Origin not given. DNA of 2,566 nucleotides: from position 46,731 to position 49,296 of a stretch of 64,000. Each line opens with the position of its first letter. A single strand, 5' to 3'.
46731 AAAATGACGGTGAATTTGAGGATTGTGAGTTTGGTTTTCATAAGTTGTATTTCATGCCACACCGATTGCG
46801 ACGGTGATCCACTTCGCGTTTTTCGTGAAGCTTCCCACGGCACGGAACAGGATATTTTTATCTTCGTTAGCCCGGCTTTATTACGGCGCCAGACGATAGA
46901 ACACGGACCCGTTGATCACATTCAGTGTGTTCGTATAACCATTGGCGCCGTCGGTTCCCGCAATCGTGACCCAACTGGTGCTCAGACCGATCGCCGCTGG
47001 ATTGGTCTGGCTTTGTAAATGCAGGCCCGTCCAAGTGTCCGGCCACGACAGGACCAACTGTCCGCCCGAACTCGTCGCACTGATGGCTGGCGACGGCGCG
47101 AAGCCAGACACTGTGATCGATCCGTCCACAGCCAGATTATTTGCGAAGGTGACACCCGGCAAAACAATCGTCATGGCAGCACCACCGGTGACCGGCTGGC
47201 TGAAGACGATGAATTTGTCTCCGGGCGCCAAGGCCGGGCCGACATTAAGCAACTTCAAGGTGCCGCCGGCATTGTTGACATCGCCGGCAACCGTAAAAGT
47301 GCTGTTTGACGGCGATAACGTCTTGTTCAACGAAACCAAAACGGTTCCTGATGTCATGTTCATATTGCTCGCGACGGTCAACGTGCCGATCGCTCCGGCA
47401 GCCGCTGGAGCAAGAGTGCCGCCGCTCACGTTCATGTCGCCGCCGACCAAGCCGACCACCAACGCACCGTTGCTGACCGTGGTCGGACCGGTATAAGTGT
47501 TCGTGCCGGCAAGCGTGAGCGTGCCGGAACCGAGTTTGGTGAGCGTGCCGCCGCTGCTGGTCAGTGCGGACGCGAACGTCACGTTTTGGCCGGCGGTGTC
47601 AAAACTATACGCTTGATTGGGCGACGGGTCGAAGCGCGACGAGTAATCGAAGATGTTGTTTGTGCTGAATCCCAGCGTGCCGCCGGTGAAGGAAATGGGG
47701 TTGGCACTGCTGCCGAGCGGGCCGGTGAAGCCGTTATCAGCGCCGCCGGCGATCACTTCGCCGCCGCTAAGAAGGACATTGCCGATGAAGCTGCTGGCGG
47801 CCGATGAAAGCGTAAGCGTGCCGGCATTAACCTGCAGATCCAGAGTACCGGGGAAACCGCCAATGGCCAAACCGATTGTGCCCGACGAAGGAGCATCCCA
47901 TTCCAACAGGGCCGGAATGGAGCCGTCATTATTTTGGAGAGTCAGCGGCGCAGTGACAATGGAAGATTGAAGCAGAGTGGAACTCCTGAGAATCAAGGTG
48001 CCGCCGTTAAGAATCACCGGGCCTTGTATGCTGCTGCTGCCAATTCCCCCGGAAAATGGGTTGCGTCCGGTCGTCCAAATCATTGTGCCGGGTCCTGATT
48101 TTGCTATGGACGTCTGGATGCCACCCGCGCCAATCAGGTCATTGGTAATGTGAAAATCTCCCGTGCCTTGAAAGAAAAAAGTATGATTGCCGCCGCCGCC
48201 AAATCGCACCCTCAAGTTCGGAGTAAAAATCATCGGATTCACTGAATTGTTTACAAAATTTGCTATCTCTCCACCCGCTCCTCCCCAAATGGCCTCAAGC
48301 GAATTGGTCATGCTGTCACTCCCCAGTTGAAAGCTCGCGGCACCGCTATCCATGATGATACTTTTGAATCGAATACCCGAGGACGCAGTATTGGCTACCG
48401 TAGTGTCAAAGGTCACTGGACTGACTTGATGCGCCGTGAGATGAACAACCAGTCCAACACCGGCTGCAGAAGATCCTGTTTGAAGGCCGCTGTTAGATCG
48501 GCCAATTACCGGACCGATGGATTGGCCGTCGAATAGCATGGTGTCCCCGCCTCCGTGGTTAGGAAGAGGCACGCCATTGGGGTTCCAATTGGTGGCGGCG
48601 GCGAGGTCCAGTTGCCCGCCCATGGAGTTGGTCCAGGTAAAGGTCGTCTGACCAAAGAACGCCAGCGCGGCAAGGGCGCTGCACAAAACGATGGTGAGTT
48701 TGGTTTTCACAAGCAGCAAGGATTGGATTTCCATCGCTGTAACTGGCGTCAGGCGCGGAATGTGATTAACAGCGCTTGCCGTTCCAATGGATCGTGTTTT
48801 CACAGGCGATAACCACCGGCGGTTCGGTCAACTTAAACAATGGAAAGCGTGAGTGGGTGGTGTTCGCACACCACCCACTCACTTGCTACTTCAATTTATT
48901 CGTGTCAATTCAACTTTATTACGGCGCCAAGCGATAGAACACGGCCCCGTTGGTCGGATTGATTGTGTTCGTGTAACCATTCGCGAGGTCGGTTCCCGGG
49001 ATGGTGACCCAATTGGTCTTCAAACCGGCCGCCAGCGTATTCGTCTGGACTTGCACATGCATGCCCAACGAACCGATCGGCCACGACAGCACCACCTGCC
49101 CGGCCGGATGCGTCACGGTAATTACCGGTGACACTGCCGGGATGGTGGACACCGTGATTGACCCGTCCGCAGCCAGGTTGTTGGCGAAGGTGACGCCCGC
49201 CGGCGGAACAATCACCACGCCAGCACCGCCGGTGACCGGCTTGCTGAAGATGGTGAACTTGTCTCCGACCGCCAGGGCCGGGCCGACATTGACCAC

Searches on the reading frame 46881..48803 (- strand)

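Call 8: search_protein_families(library=pfam, max_evalue=0.001, proteins=[window:46881-48803:-])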
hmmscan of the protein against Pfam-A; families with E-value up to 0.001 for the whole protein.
window:46881-48803:- (640 aa): 1 family
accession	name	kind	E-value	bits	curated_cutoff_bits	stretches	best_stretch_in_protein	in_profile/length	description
PF12951.13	PATR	-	8.3e-11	42.2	27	1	421-450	1-30/30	Passenger-associated-transport-repeat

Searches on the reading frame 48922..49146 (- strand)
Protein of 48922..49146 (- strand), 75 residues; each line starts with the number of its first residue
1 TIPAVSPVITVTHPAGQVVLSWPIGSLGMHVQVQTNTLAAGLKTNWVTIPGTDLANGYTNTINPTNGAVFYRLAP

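Call 5: search_protein_families(library=pfam, max_evalue=1, proteins=[window:48922-49146:-])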
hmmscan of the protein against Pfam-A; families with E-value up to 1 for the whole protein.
seq(75 aa): 0 families

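Call 6: search_protein_families(library=ncbifam, max_evalue=1, proteins=[window:48922-49146:-])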
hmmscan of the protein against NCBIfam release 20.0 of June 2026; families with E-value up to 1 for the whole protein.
seq(75 aa): 2 families
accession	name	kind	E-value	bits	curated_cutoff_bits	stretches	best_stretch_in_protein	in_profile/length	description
NF041534.1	rodZ_Strepcoccus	equivalog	0.075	12.2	375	1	37-62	198-223/275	cytoskeleton protein RodZ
NF003378.0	PRK04452.1-4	subfamily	0.1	11.4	634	1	17-59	233-275/384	acetyl-CoA decarbonylase/synthase complex subunit delta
